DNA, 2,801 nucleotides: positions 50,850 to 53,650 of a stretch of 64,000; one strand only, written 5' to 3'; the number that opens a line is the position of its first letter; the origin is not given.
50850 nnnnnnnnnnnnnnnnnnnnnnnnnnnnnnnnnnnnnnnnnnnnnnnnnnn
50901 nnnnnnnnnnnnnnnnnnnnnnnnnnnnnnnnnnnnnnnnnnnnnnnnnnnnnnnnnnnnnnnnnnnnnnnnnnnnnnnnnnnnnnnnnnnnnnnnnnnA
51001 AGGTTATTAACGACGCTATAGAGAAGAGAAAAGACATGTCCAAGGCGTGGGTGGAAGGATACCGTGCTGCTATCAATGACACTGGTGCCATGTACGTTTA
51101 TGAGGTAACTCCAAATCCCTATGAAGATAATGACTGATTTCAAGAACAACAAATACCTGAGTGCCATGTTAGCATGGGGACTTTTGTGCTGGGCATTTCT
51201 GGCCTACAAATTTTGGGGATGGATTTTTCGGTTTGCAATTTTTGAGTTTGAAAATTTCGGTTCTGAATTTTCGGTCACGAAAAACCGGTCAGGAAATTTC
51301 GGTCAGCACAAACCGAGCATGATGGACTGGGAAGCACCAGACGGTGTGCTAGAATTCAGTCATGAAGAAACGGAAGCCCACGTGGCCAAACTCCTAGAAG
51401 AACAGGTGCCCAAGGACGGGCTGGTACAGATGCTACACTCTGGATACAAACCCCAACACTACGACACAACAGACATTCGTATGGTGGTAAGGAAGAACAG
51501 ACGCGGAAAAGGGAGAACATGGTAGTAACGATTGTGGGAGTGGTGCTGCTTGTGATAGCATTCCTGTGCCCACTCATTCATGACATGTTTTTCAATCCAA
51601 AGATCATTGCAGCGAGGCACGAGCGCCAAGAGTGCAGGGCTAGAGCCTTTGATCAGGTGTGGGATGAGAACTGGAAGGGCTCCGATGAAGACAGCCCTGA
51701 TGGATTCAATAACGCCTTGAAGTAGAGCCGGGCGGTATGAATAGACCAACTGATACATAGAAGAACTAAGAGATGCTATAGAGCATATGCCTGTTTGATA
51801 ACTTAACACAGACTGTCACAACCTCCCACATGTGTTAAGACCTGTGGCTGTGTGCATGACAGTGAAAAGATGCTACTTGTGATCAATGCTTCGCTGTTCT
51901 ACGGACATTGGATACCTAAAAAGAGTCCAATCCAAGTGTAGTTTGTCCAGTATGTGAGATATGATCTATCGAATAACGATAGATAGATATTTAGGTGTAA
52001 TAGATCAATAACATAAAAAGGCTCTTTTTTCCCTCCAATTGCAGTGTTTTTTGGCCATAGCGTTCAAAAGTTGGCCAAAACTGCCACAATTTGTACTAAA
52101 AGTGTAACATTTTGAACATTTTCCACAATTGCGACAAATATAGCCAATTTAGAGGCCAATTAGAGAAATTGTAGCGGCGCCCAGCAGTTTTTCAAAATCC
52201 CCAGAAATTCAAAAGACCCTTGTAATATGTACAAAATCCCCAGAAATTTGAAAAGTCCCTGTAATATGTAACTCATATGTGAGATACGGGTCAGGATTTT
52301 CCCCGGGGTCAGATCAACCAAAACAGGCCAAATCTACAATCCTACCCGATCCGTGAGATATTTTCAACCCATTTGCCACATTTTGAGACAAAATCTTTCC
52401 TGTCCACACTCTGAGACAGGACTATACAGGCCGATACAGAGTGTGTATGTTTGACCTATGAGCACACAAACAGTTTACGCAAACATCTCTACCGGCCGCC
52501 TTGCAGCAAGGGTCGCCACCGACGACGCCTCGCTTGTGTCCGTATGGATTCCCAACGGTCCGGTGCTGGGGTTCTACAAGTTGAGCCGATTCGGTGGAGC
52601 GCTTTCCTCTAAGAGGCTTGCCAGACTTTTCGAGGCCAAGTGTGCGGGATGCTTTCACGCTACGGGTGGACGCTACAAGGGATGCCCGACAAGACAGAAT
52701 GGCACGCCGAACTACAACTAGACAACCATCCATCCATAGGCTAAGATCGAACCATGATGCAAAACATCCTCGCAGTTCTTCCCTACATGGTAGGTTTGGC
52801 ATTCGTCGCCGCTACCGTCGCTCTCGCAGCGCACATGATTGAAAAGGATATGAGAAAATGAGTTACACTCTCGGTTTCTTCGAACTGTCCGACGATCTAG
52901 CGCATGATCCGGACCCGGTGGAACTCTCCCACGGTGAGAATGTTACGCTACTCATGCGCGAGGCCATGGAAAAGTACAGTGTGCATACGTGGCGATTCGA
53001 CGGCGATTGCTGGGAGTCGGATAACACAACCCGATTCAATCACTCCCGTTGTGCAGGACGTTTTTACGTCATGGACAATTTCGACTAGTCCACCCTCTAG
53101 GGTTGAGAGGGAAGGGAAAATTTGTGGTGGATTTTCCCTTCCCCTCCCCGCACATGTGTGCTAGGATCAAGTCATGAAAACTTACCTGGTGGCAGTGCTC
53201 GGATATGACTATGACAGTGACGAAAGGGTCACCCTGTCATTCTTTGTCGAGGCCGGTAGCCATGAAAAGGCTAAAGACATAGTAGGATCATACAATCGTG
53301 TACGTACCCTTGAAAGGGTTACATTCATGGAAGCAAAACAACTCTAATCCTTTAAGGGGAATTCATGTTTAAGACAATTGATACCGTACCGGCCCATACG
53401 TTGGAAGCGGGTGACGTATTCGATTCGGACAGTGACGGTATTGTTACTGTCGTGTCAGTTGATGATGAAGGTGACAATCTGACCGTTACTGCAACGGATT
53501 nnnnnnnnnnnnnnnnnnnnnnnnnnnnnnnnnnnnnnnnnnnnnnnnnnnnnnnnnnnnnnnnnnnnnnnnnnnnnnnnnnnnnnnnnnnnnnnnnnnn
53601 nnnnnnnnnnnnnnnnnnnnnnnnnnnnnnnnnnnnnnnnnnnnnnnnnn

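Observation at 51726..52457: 730-bp AT-rich non-coding region with tandem 39-bp repeats and short iterons at the transition into the palindrome-regulated gene block: candidate origin, packaging site or terminal-repeat boundary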

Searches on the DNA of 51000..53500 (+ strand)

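Call 4: search_dna_similar(query=window:51000-53500:+, collection=phages, mode=near, max_rows=30)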
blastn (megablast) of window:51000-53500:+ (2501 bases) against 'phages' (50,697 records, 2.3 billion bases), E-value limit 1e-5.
No match.

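Call 11: search_dna_similar(query=window:51500-53200:+, collection=phages, mode=distant, max_rows=25)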
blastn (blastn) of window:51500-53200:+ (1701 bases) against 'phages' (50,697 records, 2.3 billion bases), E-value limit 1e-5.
No match.
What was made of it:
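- On Stanwilliamsviridae-like actinophage: Protein identity is only 28-40%, and there is no DNA match (calls 4, 11).
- No DNA similarity to any known origin was found (calls 4, 11).
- Tried and rejected: DNA search of 51000-53500 and of 51500-53200 against 50,697 phage records, near and distant modes: no match (calls 4, 11).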

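Call 23: search_rna_families(source=window, start=51400, end=52800, threshold=evalue, max_evalue=10)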
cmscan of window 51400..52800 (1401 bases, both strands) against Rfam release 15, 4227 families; matches with E-value up to 10: 2.
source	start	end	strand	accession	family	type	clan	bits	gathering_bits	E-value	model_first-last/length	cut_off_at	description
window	51961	52113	+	RF02527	SSRC38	Gene; sRNA;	-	18.3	80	2.1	1-166/166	no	Streptococcus sRNA SSRC38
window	52186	52215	+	RF01371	CRISPR-DR58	Gene; CRISPR;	-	16.2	38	7.6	1-37/37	no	CRISPR RNA direct repeat element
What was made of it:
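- No Rfam family matches, even at E <= 10 apart from two chance-level hits (call 23).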

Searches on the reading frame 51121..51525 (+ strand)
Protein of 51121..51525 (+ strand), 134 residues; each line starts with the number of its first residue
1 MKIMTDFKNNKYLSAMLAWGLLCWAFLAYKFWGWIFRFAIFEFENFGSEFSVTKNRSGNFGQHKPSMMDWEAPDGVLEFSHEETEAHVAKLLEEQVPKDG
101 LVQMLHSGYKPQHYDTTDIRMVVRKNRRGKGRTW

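Call 25: find_related_loci(query=window:51121-51525:+, collection=viral_contigs, flank=10000)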
Query window:51121-51525:+ (134 aa) in viral_contigs; peptide patterns used: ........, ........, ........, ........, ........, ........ (x = any residue, [..] = any of these).
No stretch of DNA in the collection matches any of the patterns.

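Call 27: find_homologous_proteins(query=window:51121-51525:+, max_evalue=0.01)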
Query window:51121-51525:+ (134 aa): 2 proteins with E <= 0.01 among 3 candidates.
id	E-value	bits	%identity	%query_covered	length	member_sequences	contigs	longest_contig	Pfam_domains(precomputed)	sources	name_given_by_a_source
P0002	3.1e-89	314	100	100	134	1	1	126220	-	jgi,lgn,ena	-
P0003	7.1e-38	148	59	89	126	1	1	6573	-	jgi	jgi:hypothetical protein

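Call 28: find_encoding_contigs(protein=P0003, flank=10000)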
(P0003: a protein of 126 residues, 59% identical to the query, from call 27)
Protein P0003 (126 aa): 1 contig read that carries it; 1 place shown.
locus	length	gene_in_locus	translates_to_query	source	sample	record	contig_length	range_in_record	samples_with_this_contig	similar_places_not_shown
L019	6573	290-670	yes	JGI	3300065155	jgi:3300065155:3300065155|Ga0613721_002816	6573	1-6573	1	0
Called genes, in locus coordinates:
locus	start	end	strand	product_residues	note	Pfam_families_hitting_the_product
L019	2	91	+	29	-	?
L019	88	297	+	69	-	-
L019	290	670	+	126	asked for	-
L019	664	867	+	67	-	-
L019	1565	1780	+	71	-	-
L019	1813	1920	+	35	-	-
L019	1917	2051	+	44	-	-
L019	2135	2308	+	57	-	-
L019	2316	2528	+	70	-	-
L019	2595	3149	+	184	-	PF23802:DUF7178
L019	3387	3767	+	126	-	-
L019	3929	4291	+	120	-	-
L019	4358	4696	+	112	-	-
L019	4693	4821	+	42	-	-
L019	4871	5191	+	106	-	-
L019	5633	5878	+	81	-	-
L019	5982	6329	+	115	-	-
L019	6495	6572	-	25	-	?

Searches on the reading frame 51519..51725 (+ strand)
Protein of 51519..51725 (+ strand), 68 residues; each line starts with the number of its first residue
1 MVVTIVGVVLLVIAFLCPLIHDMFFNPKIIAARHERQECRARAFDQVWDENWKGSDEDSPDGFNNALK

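Call 35: find_homologous_proteins(query=window:51519-51725:+, max_evalue=0.1)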
Query window:51519-51725:+ (68 aa): 2 proteins with E <= 0.1 among 2 candidates.
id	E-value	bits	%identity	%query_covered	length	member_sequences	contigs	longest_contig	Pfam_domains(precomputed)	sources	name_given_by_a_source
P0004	5.3e-40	152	100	100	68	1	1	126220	-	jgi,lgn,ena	-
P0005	2.3e-27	112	72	99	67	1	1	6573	-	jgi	jgi:hypothetical protein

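Call 88: find_encoding_contigs(protein=window:51519-51725:+, flank=10000, max_places=10)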
Protein window:51519-51725:+ (68 aa): 2 contigs read that carry it; 1 place shown.
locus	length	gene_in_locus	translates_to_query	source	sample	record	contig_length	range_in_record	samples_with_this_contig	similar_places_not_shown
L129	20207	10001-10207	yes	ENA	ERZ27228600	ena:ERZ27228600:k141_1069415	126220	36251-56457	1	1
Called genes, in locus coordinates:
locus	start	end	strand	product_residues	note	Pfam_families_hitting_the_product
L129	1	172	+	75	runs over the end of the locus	PF24254:DUF7455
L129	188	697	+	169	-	-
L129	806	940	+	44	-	-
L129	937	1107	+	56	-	-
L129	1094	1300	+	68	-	-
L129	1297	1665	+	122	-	-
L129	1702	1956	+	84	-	-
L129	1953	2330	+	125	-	PF11750:DUF3307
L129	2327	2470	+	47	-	-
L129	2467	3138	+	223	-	PF26128:Gad2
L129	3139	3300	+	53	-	-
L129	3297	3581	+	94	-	-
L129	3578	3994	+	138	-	-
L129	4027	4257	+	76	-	-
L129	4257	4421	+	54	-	-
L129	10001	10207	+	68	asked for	-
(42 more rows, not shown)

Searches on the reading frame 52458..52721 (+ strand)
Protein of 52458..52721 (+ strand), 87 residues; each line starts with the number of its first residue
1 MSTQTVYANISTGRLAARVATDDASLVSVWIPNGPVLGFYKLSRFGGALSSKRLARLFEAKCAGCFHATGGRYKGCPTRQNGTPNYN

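Call 26: find_homologous_proteins(query=window:52458-52721:+, max_evalue=0.01)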
Query window:52458-52721:+ (87 aa): 1 proteins with E <= 0.01 among 2 candidates.
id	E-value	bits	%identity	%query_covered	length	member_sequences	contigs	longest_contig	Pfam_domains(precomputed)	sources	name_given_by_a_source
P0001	1.1e-52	193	100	100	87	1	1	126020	-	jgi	-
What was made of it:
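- Tried and rejected: The 87-aa, 134-aa and 68-aa proteins have only one relative in 5.8 billion proteins, the 6.5-kb contig L019 (calls 26-28, 35).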

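Call 29: find_encoding_contigs(protein=P0001, flank=10000)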
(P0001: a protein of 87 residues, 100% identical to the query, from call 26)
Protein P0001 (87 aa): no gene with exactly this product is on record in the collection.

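Call 61: search_protein_families(library=pfam, proteins=[window:52458-52721:+], max_evalue=0.01)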
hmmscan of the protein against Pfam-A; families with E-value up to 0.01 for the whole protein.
window:52458-52721:+ (87 aa): 0 families

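Call 62: search_protein_families(library=phrogs, proteins=[window:52458-52721:+], max_evalue=0.001)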
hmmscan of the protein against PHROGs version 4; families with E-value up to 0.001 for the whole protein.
window:52458-52721:+ (87 aa): 0 families
